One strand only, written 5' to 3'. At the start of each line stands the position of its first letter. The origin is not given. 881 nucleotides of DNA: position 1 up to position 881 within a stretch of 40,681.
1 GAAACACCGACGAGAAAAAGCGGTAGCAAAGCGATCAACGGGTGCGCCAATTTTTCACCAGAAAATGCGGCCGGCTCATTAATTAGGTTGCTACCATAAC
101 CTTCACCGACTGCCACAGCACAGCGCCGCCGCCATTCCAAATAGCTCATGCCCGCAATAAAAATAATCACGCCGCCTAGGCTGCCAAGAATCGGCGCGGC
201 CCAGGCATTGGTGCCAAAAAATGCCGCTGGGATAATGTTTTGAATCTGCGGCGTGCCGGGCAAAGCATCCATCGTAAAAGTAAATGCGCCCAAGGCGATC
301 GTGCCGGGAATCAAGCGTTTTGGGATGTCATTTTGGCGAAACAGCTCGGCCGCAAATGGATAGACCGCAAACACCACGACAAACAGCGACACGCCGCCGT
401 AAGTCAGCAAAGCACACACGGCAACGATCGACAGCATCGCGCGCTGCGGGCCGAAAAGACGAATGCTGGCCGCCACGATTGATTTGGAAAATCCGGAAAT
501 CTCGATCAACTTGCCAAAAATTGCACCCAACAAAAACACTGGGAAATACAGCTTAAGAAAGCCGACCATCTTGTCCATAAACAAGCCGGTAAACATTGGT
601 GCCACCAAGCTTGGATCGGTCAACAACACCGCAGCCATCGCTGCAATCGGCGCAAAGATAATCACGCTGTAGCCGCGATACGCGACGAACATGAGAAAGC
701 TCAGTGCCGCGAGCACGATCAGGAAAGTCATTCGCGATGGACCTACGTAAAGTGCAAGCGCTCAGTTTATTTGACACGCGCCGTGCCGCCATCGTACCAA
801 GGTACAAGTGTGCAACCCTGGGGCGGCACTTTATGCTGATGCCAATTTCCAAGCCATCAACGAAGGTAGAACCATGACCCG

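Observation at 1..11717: PUL-like locus for extracellular PHB / 3HB-oligomer use: a TonB-dependent receptor translationally coupled to a lipoprotein PHB depolymerase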

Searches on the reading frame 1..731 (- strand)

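Call 5: search_protein_families(library=pfam, proteins=[window:1-731:-], max_evalue=0.01)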
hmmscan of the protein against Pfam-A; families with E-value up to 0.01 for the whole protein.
window:1-731:- (243 aa): 0 families

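Call 6: search_protein_families(library=ncbifam, proteins=[window:1-731:-], max_evalue=0.01)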
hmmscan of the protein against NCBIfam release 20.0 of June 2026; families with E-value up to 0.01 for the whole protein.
window:1-731:- (243 aa): 0 families

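Call 25: search_protein_families(library=pfam, proteins=[window:1-731:-], max_evalue=10)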
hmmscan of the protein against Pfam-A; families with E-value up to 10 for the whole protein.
window:1-731:- (243 aa): 1 family
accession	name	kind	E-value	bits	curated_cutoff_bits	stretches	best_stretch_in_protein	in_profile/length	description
PF02447.22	GntP_permease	-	0.024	13.8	22.5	1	54-166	56-163/440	GntP family permease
